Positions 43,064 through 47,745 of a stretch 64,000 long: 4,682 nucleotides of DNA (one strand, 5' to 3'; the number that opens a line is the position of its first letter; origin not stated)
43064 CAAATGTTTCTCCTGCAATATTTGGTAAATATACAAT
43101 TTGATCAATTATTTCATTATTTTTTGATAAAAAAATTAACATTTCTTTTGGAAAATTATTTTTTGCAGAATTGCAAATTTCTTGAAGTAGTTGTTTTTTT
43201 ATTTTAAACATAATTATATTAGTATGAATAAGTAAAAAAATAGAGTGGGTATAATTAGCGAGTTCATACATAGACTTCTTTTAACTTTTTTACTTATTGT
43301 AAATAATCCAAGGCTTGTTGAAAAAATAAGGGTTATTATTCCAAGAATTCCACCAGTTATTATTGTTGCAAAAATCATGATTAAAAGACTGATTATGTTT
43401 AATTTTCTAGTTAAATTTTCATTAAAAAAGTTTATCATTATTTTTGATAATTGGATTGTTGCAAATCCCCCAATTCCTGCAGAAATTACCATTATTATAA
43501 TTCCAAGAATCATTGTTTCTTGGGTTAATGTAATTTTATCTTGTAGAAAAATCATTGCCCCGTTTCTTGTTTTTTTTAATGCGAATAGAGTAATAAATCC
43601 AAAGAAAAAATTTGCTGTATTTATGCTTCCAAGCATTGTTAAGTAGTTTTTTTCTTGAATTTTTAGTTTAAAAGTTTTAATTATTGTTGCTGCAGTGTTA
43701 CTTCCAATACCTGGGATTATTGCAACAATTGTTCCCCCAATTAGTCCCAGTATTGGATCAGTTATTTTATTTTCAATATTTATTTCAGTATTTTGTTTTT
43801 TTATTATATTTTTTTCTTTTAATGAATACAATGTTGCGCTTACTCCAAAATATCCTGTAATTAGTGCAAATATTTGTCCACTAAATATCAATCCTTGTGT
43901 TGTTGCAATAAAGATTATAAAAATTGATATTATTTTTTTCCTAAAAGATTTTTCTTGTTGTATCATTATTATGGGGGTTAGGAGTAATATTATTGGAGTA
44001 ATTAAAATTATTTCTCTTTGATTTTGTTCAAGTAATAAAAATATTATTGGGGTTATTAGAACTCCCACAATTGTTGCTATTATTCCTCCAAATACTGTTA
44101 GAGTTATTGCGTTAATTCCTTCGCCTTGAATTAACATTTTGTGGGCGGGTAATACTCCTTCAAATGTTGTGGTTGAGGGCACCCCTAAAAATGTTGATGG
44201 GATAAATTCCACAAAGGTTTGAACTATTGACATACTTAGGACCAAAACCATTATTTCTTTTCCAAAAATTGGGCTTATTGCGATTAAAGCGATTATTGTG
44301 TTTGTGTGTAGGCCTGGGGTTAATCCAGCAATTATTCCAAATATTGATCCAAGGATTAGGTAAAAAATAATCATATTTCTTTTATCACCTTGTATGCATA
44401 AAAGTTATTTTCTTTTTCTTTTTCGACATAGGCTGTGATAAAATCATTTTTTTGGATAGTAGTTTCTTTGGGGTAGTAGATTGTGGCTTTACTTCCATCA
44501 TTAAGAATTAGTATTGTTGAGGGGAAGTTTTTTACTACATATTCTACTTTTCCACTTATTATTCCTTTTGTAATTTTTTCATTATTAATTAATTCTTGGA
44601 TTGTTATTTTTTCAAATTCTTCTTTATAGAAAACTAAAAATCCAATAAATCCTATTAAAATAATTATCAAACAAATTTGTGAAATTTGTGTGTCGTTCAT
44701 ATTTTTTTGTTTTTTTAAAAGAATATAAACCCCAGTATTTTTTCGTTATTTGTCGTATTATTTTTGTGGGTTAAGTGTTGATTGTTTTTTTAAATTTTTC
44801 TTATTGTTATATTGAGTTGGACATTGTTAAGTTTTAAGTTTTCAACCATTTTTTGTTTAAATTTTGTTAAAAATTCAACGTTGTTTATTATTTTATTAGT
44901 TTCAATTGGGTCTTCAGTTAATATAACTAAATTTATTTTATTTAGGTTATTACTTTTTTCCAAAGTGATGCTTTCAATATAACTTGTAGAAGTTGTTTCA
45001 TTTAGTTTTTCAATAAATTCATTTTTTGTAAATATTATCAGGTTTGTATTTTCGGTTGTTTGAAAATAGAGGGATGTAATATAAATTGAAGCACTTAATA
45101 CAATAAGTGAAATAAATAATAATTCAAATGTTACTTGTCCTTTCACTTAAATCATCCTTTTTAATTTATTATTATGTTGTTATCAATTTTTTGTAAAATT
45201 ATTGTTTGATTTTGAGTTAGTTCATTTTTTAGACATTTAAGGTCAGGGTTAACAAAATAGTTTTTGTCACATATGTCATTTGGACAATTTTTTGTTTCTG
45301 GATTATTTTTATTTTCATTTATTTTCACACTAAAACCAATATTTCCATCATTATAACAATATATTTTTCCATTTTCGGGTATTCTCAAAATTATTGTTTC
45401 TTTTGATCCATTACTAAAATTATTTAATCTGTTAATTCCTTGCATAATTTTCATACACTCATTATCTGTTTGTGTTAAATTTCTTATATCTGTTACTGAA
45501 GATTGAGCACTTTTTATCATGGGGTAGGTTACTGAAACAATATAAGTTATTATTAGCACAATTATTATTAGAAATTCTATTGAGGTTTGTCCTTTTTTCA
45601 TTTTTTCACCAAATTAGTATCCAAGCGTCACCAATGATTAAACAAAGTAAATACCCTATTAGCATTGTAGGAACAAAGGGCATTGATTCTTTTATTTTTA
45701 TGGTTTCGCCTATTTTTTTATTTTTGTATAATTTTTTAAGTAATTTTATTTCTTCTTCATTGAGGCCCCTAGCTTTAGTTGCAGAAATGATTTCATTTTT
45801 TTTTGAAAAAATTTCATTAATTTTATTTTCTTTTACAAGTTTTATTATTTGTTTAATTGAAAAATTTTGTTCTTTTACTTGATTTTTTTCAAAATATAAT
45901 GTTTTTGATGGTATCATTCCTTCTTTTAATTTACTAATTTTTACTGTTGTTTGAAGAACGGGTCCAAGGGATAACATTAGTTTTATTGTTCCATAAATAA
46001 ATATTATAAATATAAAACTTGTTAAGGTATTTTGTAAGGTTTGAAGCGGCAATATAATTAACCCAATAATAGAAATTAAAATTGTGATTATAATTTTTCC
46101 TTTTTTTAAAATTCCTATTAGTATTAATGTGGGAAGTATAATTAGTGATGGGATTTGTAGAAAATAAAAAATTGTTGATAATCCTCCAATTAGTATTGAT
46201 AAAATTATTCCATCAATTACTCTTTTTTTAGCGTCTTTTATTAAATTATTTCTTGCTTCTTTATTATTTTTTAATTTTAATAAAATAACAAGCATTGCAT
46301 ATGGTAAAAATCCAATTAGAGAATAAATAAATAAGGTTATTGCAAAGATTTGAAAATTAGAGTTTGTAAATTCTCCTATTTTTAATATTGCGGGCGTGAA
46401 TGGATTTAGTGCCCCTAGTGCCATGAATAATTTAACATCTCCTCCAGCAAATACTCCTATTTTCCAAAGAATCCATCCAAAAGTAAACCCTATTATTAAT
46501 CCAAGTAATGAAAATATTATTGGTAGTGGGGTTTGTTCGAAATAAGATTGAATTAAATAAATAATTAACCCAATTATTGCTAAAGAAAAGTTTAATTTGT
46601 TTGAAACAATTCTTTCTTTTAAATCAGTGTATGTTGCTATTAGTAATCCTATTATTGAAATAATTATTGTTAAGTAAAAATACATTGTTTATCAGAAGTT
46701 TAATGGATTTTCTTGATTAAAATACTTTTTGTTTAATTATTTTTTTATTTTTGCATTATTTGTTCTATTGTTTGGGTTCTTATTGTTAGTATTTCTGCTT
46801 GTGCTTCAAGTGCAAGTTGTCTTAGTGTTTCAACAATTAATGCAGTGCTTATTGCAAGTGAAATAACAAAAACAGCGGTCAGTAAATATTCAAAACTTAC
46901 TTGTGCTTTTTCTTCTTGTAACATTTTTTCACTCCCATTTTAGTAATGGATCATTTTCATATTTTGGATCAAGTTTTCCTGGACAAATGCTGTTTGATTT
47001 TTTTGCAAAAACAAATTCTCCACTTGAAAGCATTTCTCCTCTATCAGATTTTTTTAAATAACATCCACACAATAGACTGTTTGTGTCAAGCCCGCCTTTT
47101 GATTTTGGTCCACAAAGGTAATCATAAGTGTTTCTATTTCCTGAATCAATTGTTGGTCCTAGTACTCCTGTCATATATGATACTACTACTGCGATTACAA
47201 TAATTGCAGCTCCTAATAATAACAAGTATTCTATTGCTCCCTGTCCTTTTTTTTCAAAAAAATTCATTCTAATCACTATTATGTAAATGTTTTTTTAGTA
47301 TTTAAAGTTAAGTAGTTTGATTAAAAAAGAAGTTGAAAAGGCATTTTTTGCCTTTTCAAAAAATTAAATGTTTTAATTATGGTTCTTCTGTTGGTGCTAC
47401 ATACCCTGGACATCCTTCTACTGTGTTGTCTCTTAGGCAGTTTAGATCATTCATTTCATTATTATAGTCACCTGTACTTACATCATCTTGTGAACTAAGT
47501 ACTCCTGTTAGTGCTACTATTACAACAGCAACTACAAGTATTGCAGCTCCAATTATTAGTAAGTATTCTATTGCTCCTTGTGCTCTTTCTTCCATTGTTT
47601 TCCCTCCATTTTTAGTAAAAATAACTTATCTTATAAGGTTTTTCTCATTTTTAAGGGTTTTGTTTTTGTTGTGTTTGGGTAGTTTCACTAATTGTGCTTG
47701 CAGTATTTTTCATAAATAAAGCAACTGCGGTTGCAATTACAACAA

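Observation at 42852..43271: JAMM/MPN+ metalloprotease embedded inside the pilus operon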

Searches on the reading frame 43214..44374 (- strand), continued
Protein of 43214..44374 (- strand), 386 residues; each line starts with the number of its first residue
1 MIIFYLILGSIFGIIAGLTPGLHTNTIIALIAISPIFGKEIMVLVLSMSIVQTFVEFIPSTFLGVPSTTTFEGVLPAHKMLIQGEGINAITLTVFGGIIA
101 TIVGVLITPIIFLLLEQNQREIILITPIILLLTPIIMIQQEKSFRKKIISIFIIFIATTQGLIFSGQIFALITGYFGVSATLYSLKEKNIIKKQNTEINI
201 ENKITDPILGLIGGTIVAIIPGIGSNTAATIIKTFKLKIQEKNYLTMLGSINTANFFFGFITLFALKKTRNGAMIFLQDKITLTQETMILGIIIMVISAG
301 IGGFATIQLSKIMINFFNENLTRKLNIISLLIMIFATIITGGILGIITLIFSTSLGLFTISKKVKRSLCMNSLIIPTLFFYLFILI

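Call 23: find_encoding_contigs(protein=P0085, flank=10000, max_places=1)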
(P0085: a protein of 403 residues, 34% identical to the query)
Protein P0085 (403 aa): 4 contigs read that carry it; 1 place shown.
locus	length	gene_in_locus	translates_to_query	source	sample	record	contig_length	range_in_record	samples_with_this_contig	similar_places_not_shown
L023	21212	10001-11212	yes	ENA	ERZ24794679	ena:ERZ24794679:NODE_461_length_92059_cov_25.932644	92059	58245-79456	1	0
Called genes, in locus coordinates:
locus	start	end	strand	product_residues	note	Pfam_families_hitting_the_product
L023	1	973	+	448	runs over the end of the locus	-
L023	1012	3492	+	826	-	PF00133:tRNA-synt_1, PF01406:tRNA-synt_1e (faint), PF09334:tRNA-synt_1g, PF13603:tRNA-synt_1_2, PF00133:tRNA-synt_1, PF09334:tRNA-synt_1g (weak), PF08264:Anticodon_1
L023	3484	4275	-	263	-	PF01944:SpoIIM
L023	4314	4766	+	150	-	-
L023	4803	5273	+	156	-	-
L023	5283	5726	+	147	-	PF00892:EamA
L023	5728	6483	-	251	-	PF01411:tRNA-synt_2c, PF07973:tRNA_SAD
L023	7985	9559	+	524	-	PF00488:MutS_V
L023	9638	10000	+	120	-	PF13742:tRNA_anti_2, PF01336:tRNA_anti-codon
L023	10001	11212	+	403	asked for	PF01970:TctA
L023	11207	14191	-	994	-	PF00133:tRNA-synt_1, PF09334:tRNA-synt_1g, PF08264:Anticodon_1, PF19302:DUF5915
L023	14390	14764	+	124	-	PF24250:HVO_2718 (weak), PF01381:HTH_3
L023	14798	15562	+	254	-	-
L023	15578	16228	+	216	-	PF00702:Hydrolase, PF12710:HAD, PF13344:Hydrolase_6 (faint), PF13419:HAD_2, PF13242:Hydrolase_like (weak)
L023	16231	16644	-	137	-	-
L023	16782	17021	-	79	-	-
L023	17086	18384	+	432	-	PF01409:tRNA-synt_2d (weak), PF13393:tRNA-synt_His, PF03129:HGTP_anticodon, PF12745:HGTP_anticodon2 (weak)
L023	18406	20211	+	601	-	PF01850:PIN (faint), PF00437:T2SSE, PF00013:KH_1 (weak)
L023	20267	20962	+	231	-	PF01128:IspD, PF12804:NTP_transf_3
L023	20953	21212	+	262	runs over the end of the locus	PF00288:GHMP_kinases_N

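Call 49: search_protein_families(library=pfam, proteins=[L023:9638-10000:+, L020:9268-9555:+], max_evalue=0.01)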
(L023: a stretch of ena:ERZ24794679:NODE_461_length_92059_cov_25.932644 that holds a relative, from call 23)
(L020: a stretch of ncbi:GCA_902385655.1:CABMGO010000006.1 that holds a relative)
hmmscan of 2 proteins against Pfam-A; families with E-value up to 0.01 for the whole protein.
L023:9638-10000:+ (120 aa): 4 families
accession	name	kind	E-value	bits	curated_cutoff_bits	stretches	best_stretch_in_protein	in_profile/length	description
PF01336.31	tRNA_anti-codon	-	1e-14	54.7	27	1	47-119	1-74/75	OB-fold nucleic acid binding domain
PF13742.12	tRNA_anti_2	-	5.1e-10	39.9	27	1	32-108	7-83/95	OB-fold nucleic acid binding domain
PF02760.21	HIN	-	0.0041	17.3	22.7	1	32-96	100-160/168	HIN-200/IF120x domain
PF17768.7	RecJ_OB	-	0.0063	17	27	1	56-109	44-98/107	RecJ OB domain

L020:9268-9555:+ (95 aa): 0 families

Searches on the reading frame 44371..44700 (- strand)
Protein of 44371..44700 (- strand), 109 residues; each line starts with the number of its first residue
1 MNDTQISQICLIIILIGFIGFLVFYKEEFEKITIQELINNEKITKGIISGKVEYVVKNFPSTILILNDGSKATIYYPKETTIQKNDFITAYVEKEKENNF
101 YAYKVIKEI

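Call 3: search_protein_families(library=pfam, proteins=[window:44371-44700:-], max_evalue=0.1)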
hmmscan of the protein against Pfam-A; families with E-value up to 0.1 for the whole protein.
window:44371-44700:- (109 aa): 1 family
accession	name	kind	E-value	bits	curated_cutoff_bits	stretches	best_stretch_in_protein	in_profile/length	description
PF06480.20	FtsH_ext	-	0.074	13.7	25.5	0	11-94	7-94/103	FtsH Extracellular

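Call 6: search_protein_families(library=ncbifam, proteins=[window:44371-44700:-], max_evalue=0.01)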
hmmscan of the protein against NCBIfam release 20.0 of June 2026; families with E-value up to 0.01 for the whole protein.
window:44371-44700:- (109 aa): 0 families

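Call 30: search_solved_structures(query=A3, max_evalue=10, show_alignments=2)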
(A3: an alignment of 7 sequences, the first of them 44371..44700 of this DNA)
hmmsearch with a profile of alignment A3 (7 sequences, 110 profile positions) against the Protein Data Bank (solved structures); distinct sequences matched with E-value up to 10: 9.
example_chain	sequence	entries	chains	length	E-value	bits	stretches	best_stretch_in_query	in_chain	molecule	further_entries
5lua_A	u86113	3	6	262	0.29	14.6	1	41-80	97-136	Legumain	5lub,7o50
5lu8_A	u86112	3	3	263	0.29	14.6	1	41-80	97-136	Legumain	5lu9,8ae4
8ae5_A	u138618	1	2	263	0.34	14.4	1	41-80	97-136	Legumain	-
4n6n_A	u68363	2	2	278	0.34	14.4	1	41-80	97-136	Legumain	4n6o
6m6z_A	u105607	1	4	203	0.84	13.2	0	6-25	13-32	TMH4C4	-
1uok_A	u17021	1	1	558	1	12.9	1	68-105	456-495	OLIGO-1,6-GLUCOSIDASE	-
4aw9_A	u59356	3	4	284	1.1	12.7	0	41-80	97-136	LEGUMAIN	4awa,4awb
1jwq_A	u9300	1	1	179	1.2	12.7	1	47-95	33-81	N-ACETYLMURAMOYL-L-ALANINE AMIDASE CwlV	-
7fqh_A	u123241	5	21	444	1.7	12.2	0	41-80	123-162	Legumain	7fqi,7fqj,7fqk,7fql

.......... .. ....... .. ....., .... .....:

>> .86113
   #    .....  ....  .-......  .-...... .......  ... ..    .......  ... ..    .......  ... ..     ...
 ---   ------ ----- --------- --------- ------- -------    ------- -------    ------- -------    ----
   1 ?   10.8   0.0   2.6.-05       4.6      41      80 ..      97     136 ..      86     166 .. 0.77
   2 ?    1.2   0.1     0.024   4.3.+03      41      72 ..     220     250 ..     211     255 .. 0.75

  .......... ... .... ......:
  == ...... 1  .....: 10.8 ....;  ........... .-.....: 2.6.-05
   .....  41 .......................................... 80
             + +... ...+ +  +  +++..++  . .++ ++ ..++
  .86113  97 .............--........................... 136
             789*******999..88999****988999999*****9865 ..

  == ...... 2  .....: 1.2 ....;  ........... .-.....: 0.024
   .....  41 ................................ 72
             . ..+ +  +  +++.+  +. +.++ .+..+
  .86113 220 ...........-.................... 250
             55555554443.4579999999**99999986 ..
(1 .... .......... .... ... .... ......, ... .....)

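Call 37: find_homologous_proteins(query=window:44371-44700:-, max_evalue=0.001)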
Query window:44371-44700:- (109 aa): 8 proteins with E <= 0.001 among 20 candidates.
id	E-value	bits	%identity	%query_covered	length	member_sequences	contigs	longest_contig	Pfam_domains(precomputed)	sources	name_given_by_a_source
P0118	6.8e-54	198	100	91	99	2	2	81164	-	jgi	-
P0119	4.2e-42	160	69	99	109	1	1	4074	-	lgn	-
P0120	5.3e-42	160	70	99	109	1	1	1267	-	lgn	-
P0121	6.8e-40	153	66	99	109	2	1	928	-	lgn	-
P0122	8.4e-40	153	68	99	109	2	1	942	-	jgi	jgi:hypothetical protein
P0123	2.6e-39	151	64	99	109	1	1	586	-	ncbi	-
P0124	1.5e-35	139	64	99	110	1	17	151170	-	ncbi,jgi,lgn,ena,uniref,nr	ncbi:MAG: hypothetical protein GX950_01260 [Candidatus Diapherotrites archaeon]|jgi:hypothetical pro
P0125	2.4e-35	138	64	99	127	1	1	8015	-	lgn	-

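Call 50: predict_structure(alignment_id=A4)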
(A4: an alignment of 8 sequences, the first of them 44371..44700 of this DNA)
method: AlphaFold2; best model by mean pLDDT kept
length: 109 residues; sequences in the alignment: 8
mean_pLDDT: 74.0   pTM: 0.50
mean pLDDT of the five models: 74.0, 71.0, 68.3, 67.3, 57.4
residues with pLDDT >= 90: 0; 70-90: 81; 50-70: 25; < 50: 3
segments of 3 or more residues with pLDDT < 50: 28-30
pLDDT, mean of each block of 10 residues (from residue 1): 73 79 59 55 71 73 78 82 83 81 80
secondary structure, 60 per line:
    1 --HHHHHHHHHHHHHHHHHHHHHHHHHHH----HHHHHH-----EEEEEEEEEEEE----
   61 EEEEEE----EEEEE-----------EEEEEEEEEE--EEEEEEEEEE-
elements in order: H3-29 H34-39 E45-56 E61-66 E71-75 E87-96 E99-108

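Call 54: fold_search(model_id=the predicted structure, library=pdb)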
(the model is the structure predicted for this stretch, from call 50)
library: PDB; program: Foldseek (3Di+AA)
matches with E <= 10: 1129; with E <= 0.001: 3
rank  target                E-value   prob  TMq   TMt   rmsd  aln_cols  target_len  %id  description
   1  8ce8_E                4.0e-04  1.00  0.65  0.48   4.9       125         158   14  Cytochrome c maturation complex CcmABCDE (released 2023-09-06)
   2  2pi2_E                5.7e-04  1.00  0.53  0.50   1.9        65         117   11  Full-length Replication protein A subunits RPA14 and RPA32 (released 2007-10-16)
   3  4gop_A                8.9e-04  1.00  0.53  0.54   1.7        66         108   17  Structure and Conformational Change of a Replication Protein A Heterotrimer Bound to ssDNA (released 2012-11-28)
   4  3kdf_A                1.1e-03  1.00  0.53  0.51   1.9        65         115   11  X-ray Crystal Structure of the Human Replication Protein A Complex from Wheat Germ Cell Free Expression (released 2009-12-01)
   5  2pi2_F                1.1e-03  1.00  0.53  0.49   1.9        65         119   11  Full-length Replication protein A subunits RPA14 and RPA32 (released 2007-10-16)
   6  1quq_D                1.2e-03  1.00  0.52  0.50   2.0        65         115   11  COMPLEX OF REPLICATION PROTEIN A SUBUNITS RPA14 AND RPA32 (released 1999-08-13)
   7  3kdf_C                1.3e-03  1.00  0.53  0.49   2.0        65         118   11  X-ray Crystal Structure of the Human Replication Protein A Complex from Wheat Germ Cell Free Expression (released 2009-12-01)
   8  2pqa_D                1.3e-03  1.00  0.53  0.51   2.0        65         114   11  Crystal Structure of Full-length Human RPA 14/32 Heterodimer (released 2007-11-13)
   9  2oqk                  1.3e-03  1.00  0.44  0.50   2.6        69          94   14  Crystal structure of putative Cryptosporidium parvum translation initiation factor eIF-1A (released 2007-02-13)
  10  2pi2_G                1.5e-03  1.00  0.53  0.49   1.9        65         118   11  Full-length Replication protein A subunits RPA14 and RPA32 (released 2007-10-16)
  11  3i4o_B                1.5e-03  1.00  0.40  0.61   3.5        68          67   18  Crystal Structure of Translation Initiation Factor 1 from Mycobacterium tuberculosis (released 2010-02-23)
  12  9ug9_C                1.5e-03  1.00  0.41  0.14  11.4       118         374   11  The cryo-EM structure of 26S proteasome-Midnolin complex MB state (released 2025-09-10)
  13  4ql5_A                1.7e-03  1.00  0.47  0.71   2.6        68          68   15  Crystal structure of translation initiation factor IF-1 from Streptococcus pneumoniae TIGR4 (released 2014-07-02)
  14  9qdj                  1.9e-03  1.00  0.52  0.14   3.7        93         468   11  CRYSTAL STRUCTURE OF LYSYL-TRNA SYNTHETASE FROM Mycobacterium tuberculosis COMPLEXED WITH L-LYSINE AND INHIBITOR DDD0188 (released 2025-08-13)
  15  6zp4_G                2.0e-03  1.00  0.46  0.56   2.4        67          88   16  SARS-CoV-2 Nsp1 bound to a human 43S preinitiation ribosome complex - state 2 (released 2020-07-29)
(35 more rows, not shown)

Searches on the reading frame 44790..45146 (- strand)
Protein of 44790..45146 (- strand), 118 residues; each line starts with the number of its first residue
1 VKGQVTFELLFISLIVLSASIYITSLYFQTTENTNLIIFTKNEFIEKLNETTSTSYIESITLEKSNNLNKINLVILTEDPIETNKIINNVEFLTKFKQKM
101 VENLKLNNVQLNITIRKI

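Call 3: search_protein_families(library=pfam, proteins=[window:44790-45146:-], max_evalue=0.1)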
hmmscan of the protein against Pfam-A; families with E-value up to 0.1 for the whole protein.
window:44790-45146:- (118 aa): 1 family
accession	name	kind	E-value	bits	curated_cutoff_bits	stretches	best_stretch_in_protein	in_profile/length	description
PF04021.17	Class_IIIsignal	-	0.00021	21.6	23.7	1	2-26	2-26/27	Class III signal peptide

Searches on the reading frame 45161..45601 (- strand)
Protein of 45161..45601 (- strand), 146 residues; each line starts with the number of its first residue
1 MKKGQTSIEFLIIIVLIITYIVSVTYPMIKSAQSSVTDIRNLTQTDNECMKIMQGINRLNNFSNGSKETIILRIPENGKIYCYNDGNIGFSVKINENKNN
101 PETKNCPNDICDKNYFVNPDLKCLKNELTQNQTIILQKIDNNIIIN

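Call 3: search_protein_families(library=pfam, proteins=[window:45161-45601:-], max_evalue=0.1)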
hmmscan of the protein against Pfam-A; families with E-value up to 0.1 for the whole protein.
window:45161-45601:- (146 aa): 1 family
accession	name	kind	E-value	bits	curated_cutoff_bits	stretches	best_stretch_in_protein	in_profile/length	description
PF04021.17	Class_IIIsignal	-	0.00038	20.8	23.7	1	2-26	1-25/27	Class III signal peptide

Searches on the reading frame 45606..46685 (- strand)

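Call 3: search_protein_families(library=pfam, proteins=[window:45606-46685:-], max_evalue=0.1)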
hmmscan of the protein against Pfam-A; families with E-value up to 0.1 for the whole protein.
window:45606-46685:- (359 aa): 3 families
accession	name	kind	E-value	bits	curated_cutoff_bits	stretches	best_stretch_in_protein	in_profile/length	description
PF01478.23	Peptidase_A24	-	1.1e-15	58.4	26.5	1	9-125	2-99/104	Type IV leader peptidase family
PF06819.16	Arc_PepC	-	8.9e-13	48.8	23.4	1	240-330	19-109/110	Archaeal Peptidase A24 C-terminal Domain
PF06847.16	Arc_PepC_II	-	1.6e-06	29.1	29.9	1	300-353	48-92/93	Archaeal Peptidase A24 C-terminus Type II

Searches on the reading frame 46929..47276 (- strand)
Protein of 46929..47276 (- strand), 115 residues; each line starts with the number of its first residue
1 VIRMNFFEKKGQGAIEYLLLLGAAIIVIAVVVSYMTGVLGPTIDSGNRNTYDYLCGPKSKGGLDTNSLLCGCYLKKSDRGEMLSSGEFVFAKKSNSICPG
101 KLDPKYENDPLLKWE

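Call 72: search_protein_families(library=pfam, proteins=[window:46929-47276:-], max_evalue=0.01)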
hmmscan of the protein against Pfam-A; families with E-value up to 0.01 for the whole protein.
window:46929-47276:- (115 aa): 1 family
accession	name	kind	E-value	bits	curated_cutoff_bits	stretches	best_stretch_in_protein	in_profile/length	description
PF04021.17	Class_IIIsignal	-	1.8e-07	31.3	23.7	1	9-35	1-27/27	Class III signal peptide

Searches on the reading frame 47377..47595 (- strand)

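Call 72: search_protein_families(library=pfam, proteins=[window:47377-47595:-], max_evalue=0.01)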
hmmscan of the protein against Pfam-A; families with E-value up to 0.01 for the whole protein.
window:47377-47595:- (72 aa): 1 family
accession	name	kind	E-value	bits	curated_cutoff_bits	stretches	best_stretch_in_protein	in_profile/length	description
PF04021.17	Class_IIIsignal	-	1e-05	25.7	23.7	1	4-26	2-24/27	Class III signal peptide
